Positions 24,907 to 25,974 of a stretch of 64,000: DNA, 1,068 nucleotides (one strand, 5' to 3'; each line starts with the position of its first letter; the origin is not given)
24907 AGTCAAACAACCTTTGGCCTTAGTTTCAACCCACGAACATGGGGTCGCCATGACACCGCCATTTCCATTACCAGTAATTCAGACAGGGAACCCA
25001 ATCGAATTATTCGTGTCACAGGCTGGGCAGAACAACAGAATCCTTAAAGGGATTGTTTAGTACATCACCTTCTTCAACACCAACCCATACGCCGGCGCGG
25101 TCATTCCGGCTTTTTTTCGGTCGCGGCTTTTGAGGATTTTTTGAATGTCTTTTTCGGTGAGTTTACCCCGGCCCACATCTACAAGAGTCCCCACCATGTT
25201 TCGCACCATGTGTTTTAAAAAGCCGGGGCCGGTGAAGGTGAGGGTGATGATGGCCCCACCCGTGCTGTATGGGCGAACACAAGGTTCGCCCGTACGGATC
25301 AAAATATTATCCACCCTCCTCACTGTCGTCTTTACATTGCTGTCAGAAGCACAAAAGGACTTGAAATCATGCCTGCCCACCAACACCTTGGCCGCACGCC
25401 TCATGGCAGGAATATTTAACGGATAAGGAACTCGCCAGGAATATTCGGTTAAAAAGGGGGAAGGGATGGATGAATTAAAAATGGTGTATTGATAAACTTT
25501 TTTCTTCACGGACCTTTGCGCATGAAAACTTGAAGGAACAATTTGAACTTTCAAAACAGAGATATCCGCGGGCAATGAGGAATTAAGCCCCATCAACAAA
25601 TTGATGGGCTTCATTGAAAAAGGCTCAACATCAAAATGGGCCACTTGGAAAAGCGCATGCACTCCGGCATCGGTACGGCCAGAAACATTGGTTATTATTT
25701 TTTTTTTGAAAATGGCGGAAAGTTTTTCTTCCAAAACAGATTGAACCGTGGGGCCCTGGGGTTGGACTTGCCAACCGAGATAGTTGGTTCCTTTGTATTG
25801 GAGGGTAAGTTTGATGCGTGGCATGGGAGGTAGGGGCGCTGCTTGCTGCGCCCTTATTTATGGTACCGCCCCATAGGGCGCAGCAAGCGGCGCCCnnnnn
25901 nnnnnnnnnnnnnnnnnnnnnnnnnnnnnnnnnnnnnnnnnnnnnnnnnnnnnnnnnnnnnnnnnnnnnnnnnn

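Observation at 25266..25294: REP elements inserted in frame inside protein-coding genes (truA, ispD, trpE tail, small proteins)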

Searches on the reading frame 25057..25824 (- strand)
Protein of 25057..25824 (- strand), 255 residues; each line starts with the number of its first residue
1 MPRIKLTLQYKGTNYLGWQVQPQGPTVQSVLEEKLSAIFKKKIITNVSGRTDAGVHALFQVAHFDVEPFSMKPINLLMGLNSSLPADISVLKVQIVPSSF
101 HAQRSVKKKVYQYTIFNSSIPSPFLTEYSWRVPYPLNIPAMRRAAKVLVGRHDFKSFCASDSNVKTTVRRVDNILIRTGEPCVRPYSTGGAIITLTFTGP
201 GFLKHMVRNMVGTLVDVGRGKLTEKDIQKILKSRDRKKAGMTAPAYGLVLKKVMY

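Call 7: find_homologous_proteins(query=window:25057-25824:-, max_evalue=1e-20)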
Query window:25057-25824:- (255 aa): 7845 proteins with E <= 1e-20 among 8000 candidates; the best 120 are listed.
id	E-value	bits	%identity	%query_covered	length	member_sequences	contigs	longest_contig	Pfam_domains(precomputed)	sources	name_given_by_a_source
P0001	6.3e-166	568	100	100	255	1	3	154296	PF01416.26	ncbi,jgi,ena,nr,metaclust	ncbi:MAG: tRNA pseudouridine(38-40) synthase TruA [Deltaproteobacteria bacterium GWA2_45_12]|nr:MAG:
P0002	1.0e-86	308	58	100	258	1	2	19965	PF01416.26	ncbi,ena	-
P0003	2.8e-86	307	56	100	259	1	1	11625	PF01416.26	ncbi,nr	ncbi:MAG: tRNA pseudouridine(38-40) synthase TruA [Deltaproteobacteria bacterium]|nr:tRNA pseudourid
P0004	2.0e-85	304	57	100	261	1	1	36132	PF01416.26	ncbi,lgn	-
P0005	3.0e-85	304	57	99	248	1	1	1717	PF01416.26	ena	-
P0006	3.1e-83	297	55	100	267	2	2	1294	PF01416.26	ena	-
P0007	4.0e-82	293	55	100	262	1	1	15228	PF01416.26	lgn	-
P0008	9.8e-82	292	56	100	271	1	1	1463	PF01416.26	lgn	-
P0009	1.5e-80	288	54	100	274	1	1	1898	PF01416.26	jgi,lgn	-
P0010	3.5e-80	287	51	100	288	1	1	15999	PF01416.26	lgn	-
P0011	4.0e-80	287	54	100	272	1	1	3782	PF01416.26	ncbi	-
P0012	2.5e-79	284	57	99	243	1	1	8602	PF01416.26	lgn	-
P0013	5.0e-79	283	57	99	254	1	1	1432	PF01416.26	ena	-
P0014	7.3e-78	279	57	99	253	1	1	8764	PF01416.26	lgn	-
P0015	4.5e-77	277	53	99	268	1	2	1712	PF01416.26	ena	-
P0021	2.8e-72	261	51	99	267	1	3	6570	PF01416.26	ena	-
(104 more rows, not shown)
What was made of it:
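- The closest is 58% identical (call 7).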

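Call 8: search_protein_families(library=pfam, proteins=[window:25057-25824:-])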
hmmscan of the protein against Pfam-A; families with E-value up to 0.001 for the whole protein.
window:25057-25824:- (255 aa): 1 family
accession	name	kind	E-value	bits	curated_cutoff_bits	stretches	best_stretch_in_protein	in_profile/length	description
PF01416.25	PseudoU_synth_1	-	4.4e-42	143.4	23.3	2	144-255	1-107/108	tRNA pseudouridine synthase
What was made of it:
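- Checked: It lies in ORF 25057..25824 (-), 255 aa. That ORF matches Pfam PseudoU_synth_1 at E 4.4e-42 (call 8) and is 100% identical to the TruA of MAG 'Deltaproteobacteria bacterium GWA2_45_12' (call 7).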

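Call 16: search_solved_structures(query=window:25057-25824:-, show_alignments=3)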
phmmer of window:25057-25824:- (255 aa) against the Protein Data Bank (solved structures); distinct sequences matched with E-value up to 0.001: 15.
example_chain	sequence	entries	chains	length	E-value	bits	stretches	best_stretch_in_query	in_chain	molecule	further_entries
1dj0_A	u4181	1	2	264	8.3e-39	136.7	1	3-254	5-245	PSEUDOURIDINE SYNTHASE I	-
2nqp_A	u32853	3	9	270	8.9e-39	136.6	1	3-254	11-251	tRNA pseudouridine synthase A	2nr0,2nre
1vs3_A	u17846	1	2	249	1.1e-36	129.8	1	2-252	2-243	tRNA pseudouridine synthase A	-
6sga_FB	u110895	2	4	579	1.6e-13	53.9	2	29-167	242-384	mt-SAF11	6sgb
9hny_FB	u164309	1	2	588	1.7e-13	53.8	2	29-167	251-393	tRNA pseudouridine synthase A-like protein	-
8q70_A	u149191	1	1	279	5.5e-13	52.2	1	3-255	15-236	tRNA pseudouridine synthase A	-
4nz6_A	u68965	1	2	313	1.3e-07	34.6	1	46-254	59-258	tRNA pseudouridine synthase A, mitochondrial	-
4iqm_A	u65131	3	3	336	1.5e-07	34.4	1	46-254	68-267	tRNA pseudouridine synthase A, mitochondrial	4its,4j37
9h51_c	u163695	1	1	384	2.3e-07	33.8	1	46-254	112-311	Pseudouridylate synthase 1 homolog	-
4nz7_A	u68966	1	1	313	1.3e-06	31.4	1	48-254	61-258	tRNA pseudouridine synthase A, mitochondrial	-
7r9f_A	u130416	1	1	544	3.8e-06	29.8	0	4-123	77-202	tRNA pseudouridine synthase 1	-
9enb_A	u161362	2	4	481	5.2e-06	29.4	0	108-233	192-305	tRNA pseudouridine(38/39) synthase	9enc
9ene_A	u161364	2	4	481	9.7e-06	28.5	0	107-233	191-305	tRNA pseudouridine(38/39) synthase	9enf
8okd_A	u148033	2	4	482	9.8e-06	28.5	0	107-233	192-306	tRNA pseudouridine(38/39) synthase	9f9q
7r9g_A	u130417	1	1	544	4.4e-05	26.3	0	4-123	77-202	tRNA pseudouridine synthase 1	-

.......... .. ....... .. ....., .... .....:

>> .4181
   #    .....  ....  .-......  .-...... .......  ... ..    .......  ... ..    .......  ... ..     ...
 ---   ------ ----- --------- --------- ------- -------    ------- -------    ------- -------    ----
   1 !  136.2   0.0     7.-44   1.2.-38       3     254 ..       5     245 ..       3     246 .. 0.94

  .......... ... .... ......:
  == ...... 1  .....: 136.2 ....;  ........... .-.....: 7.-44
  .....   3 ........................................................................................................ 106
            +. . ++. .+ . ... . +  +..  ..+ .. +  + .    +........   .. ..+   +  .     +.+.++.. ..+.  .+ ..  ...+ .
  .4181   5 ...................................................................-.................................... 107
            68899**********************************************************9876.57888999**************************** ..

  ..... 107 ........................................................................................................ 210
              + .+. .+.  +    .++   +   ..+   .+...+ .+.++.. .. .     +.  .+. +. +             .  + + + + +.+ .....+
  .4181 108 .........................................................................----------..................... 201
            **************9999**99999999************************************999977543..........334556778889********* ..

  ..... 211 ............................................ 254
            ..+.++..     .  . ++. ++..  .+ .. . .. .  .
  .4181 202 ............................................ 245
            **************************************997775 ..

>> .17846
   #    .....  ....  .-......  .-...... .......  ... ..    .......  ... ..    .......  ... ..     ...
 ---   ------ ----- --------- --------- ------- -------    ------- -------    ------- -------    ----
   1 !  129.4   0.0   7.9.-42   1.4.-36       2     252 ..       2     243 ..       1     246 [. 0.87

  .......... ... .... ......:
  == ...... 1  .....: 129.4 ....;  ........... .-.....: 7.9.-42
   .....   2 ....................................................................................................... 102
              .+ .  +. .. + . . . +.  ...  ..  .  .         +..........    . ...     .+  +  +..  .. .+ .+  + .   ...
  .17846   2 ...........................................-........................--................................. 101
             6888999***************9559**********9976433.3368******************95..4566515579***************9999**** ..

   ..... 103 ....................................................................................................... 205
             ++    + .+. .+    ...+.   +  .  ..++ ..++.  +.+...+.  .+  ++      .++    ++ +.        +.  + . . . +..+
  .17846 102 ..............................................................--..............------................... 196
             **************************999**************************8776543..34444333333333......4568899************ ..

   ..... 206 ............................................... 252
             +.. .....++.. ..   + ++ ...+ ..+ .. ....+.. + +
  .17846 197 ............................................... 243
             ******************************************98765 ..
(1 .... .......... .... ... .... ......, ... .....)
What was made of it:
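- Checked: On the coding strand it reads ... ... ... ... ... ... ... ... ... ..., which is R177-Y186 (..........). phmmer against E. coli TruA (1dj0/2nqp) puts a 10-residue gap exactly opposite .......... (call 16).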

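Call 18: find_encoding_contigs(protein=P0009, flank=3000, max_places=2)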
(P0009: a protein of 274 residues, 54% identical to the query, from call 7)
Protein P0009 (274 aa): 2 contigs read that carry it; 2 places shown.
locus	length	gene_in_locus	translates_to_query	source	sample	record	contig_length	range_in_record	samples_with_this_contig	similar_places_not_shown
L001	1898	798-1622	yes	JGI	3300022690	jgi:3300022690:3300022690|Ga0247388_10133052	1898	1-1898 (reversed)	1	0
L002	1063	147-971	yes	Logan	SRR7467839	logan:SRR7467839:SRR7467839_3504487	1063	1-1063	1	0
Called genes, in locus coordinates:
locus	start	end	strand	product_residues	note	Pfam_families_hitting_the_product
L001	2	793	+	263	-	?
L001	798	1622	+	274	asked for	PF01416:PseudoU_synth_1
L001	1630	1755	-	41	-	-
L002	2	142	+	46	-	?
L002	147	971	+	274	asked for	PF01416:PseudoU_synth_1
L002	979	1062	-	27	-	?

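Call 19: find_encoding_contigs(protein=P0010, flank=6000, max_places=2)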
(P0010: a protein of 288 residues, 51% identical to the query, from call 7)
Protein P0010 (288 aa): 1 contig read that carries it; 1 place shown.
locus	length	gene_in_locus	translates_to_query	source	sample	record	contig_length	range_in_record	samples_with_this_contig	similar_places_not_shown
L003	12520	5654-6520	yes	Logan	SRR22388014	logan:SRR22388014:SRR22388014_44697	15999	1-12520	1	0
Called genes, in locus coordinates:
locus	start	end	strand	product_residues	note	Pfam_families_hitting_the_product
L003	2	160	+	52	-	?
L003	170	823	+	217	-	PF02666:PS_Dcarbxylase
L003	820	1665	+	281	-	PF01066:CDP-OH_P_transf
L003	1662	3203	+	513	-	PF00682:HMGL-like, PF22617:HCS_D2, PF08502:LeuA_dimer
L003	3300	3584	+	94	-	-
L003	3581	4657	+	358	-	PF00180:Iso_dh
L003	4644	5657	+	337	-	PF01118:Semialdhyde_dh, PF02774:Semialdhyde_dhC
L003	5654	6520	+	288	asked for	PF01416:PseudoU_synth_1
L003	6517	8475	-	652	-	-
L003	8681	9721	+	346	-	PF21033:RMD1-3 (faint), PF13428:TPR_14 (faint), PF07719:TPR_2 (faint), PF12895:ANAPC3 (weak), PF25063:ARM_TT21_C (weak), PF13424:TPR_12, PF00515:TPR_1 (weak), PF14559:TPR_19 (weak), +6 more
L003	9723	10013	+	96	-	-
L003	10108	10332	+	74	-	PF01402:RHH_1 (weak)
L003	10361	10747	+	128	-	PF01850:PIN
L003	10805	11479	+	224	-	PF02163:Peptidase_M50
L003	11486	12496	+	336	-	PF00579:tRNA-synt_1b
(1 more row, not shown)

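Call 20: find_encoding_contigs(protein=P0021, flank=3000, max_places=2)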
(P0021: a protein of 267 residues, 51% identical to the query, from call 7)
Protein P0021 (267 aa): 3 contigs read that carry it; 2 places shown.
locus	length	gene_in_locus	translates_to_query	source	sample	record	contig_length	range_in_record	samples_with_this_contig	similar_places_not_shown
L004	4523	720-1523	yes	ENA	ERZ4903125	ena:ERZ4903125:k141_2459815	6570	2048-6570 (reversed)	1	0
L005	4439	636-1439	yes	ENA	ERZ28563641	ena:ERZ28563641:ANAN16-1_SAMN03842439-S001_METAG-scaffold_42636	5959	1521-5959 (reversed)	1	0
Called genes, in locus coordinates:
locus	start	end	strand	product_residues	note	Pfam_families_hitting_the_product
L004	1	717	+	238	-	?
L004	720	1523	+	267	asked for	PF01416:PseudoU_synth_1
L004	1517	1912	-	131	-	PF01850:PIN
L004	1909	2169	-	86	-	PF02604:PhdYeFM_antitox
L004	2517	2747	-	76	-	PF15919:HicB_lk_antitox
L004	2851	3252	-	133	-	PF01850:PIN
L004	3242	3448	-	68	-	PF09957:VapB_antitoxin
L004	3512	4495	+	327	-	PF01797:Y1_Tnp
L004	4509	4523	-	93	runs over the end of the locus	PF13744:HTH_37 (weak), PF13560:HTH_31, PF01381:HTH_3, PF12844:HTH_19 (weak), PF13443:HTH_26 (faint)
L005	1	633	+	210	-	?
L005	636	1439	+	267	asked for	PF01416:PseudoU_synth_1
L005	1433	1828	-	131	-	PF01850:PIN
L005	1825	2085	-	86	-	PF02604:PhdYeFM_antitox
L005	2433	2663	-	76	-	PF15919:HicB_lk_antitox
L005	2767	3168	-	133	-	PF01850:PIN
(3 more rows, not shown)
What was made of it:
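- A relative's contig carries a Y1_Tnp gene about 2 kb from truA (call 20).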

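Call 25: find_encoding_contigs(protein=P0002, flank=8000, max_places=1)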
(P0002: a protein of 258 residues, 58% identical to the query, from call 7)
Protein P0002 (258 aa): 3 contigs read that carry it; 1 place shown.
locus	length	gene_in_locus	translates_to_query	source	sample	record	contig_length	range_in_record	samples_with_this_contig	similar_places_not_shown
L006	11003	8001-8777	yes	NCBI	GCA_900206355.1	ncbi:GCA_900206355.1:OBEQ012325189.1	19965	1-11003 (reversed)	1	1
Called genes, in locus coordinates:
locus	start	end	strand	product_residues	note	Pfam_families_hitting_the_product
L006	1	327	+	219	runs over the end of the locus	PF00814:TsaD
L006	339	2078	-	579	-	PF02776:TPP_enzyme_N, PF00205:TPP_enzyme_M, PF02775:TPP_enzyme_C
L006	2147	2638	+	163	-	PF01842:ACT, PF22629:ACT_AHAS_ss, PF13710:ACT_5, PF10369:ALS_ss_C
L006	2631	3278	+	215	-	PF02666:PS_Dcarbxylase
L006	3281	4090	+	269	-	PF01066:CDP-OH_P_transf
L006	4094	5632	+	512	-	PF00682:HMGL-like, PF22617:HCS_D2, PF08502:LeuA_dimer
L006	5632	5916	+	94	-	-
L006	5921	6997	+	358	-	PF00180:Iso_dh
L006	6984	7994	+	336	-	PF01118:Semialdhyde_dh, PF02774:Semialdhyde_dhC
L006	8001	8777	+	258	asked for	PF01416:PseudoU_synth_1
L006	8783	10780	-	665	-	-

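Call 26: find_encoding_contigs(protein=P0006, flank=1000, max_places=1)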
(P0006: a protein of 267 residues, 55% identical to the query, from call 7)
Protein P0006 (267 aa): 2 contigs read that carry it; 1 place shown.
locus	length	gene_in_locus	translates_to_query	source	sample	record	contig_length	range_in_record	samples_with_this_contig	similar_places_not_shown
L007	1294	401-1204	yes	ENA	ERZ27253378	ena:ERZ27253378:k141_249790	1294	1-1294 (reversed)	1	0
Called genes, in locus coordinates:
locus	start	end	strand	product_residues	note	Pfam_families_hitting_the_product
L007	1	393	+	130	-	?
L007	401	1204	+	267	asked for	PF01416:PseudoU_synth_1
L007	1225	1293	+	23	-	?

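Call 27: find_encoding_contigs(protein=P0005, flank=1000, max_places=1)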
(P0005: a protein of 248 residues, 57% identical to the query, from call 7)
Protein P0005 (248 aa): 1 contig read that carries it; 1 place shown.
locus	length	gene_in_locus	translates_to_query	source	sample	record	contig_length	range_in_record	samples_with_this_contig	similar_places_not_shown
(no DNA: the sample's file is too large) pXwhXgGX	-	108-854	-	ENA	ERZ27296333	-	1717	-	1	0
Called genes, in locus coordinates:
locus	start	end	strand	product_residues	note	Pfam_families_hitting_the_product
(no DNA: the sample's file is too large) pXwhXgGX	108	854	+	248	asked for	PF01416:PseudoU_synth_1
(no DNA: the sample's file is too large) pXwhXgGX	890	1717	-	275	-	?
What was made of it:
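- Tried and rejected: DNA for P0005, the ortholog empty at both loops, could not be fetched because the sample file is too large (call 27).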

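Call 28: find_encoding_contigs(protein=P0007, flank=6000, max_places=1)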
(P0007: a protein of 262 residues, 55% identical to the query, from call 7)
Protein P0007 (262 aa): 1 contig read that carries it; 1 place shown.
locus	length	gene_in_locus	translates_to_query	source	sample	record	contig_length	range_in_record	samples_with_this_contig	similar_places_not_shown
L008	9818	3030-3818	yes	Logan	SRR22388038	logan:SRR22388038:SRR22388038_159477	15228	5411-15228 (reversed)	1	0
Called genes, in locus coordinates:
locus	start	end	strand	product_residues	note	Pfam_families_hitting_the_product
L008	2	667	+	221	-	?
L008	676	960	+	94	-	-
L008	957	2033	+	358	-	PF00180:Iso_dh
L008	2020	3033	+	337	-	PF01118:Semialdhyde_dh, PF02774:Semialdhyde_dhC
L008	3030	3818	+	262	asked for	PF01416:PseudoU_synth_1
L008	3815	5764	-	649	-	-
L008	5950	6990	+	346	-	PF13428:TPR_14 (faint), PF21033:RMD1-3 (faint), PF12895:ANAPC3, PF25063:ARM_TT21_C (weak), PF13424:TPR_12, PF00515:TPR_1 (weak), PF07719:TPR_2 (weak), PF14559:TPR_19 (weak), +7 more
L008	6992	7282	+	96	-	-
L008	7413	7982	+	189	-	PF02163:Peptidase_M50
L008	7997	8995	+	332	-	PF00579:tRNA-synt_1b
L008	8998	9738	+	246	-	PF02616:SMC_ScpA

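Call 40: predict_structure(alignment_id=A1)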
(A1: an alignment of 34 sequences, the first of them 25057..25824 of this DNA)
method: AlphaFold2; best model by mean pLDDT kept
length: 255 residues; sequences in the alignment: 34
mean_pLDDT: 92.2   pTM: 0.87
mean pLDDT of the five models: 92.2, 91.3, 91.3, 89.4, 88.6
residues with pLDDT >= 90: 194; 70-90: 52; 50-70: 7; < 50: 2
segments of 3 or more residues with pLDDT < 50: none
pLDDT, mean of each block of 10 residues (from residue 1): 95 93 93 97 94 92 94 97 98 97 94 95 90 96 97 88 83 93 60 95 86 98 96 90 93 93
secondary structure, 60 per line:
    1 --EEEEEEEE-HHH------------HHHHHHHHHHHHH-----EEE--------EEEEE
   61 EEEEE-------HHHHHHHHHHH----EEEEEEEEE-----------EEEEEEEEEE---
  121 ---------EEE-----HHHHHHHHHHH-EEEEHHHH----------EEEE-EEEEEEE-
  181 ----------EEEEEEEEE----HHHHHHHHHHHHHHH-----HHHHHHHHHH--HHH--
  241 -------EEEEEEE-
elements in order: E3-10 H27-39 E45-47 E56-65 H73-83 E88-96 E108-117 E130-132 H138-148 E150-153 H154-157 E168-171 E173-179 E191-199 H204-218 H224-233 E248-254
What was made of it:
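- The insert lies between strands 173-179 and 191-199, and residues 181-190 form the only low-confidence block, with mean pLDDT 60 (call 40). The insert is the only low-confidence, unstructured part of the model (call 40). The model is confident (call 40).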

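Call 50: fold_search(model_id=the predicted structure, library=pdb)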
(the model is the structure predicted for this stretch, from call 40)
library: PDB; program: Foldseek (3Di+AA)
matches with E <= 10: 623; with E <= 0.001: 36
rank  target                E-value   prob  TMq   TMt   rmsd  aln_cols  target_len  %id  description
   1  1vs3_A                1.8e-29  1.00  0.91  0.93   1.7       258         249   36  Crystal Structure of the tRNA Pseudouridine Synthase TruA From Thermus thermophilus HB8 (released 2006-12-12)
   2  1dj0_A                2.4e-29  1.00  0.91  0.88   2.4       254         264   36  THE CRYSTAL STRUCTURE OF E. COLI PSEUDOURIDINE SYNTHASE I AT 1.5 ANGSTROM RESOLUTION (released 2000-05-31)
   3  2nqp_D                1.4e-28  1.00  0.90  0.88   2.4       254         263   36  Crystal structure of pseudoudirinde synthase TruA in complex with leucyl tRNA (released 2007-05-15)
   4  2nre_A                5.7e-25  1.00  0.89  0.87   1.8       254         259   35  Crystal structure of pseudoudirinde synthase TruA in complex with leucyl tRNA (released 2007-05-15)
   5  6sga_FB               1.4e-21  1.00  0.82  0.57   5.5       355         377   22  Body domain of the mt-SSU assemblosome from Trypanosoma brucei (released 2019-09-18)
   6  9hny_FC               1.7e-21  1.00  0.81  0.61   4.3       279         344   27  Mitoribosomal small subunit in complex with Mettl15 and Mettl17 (released 2025-03-26)
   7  6sga_FC               4.6e-21  1.00  0.81  0.67   4.8       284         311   26  Body domain of the mt-SSU assemblosome from Trypanosoma brucei (released 2019-09-18)
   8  9hny_FB               7.4e-21  1.00  0.83  0.56   7.1       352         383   22  Mitoribosomal small subunit in complex with Mettl15 and Mettl17 (released 2025-03-26)
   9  8q70                  1.3e-19  1.00  0.75  0.73   3.2       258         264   26  tRNA pseudouridine synthase A homodimer (released 2023-11-29)
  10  9enc_A                3.8e-19  1.00  0.80  0.73   3.2       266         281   25  Human pseudouridine synthase 3 (PUS3 R116A mutant) and one tRNA-Gln (released 2024-07-10)
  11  9enb_A                1.0e-18  1.00  0.81  0.65   3.3       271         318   24  Human pseudouridine synthase 3 (PUS3 R116A mutant) and two tRNA-Gln (released 2024-07-10)
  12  4nz6_B                1.1e-17  1.00  0.74  0.62   5.2       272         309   24  Steroid receptor RNA Activator (SRA) modification by the human Pseudouridine Synthase 1 (hPus1p): RNA binding, activit (released 2014-05-21)
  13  4nz7                  1.5e-17  1.00  0.74  0.63   5.3       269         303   23  Steroid receptor RNA Activator (SRA) modification by the human Pseudouridine Synthase 1 (hPus1p): RNA binding, activity, (released 2014-05-21)
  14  9ene_A                1.9e-17  1.00  0.80  0.63   3.2       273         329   25  Human pseudouridine synthase 3 (PUS3 D118A mutant) and two tRNA-Arg (released 2024-07-10)
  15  4nz6_A                2.0e-17  1.00  0.76  0.65   4.4       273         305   23  Steroid receptor RNA Activator (SRA) modification by the human Pseudouridine Synthase 1 (hPus1p): RNA binding, activit (released 2014-05-21)
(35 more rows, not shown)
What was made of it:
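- The rest superposes on TruA crystal structures with TM 0.91 (call 50).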
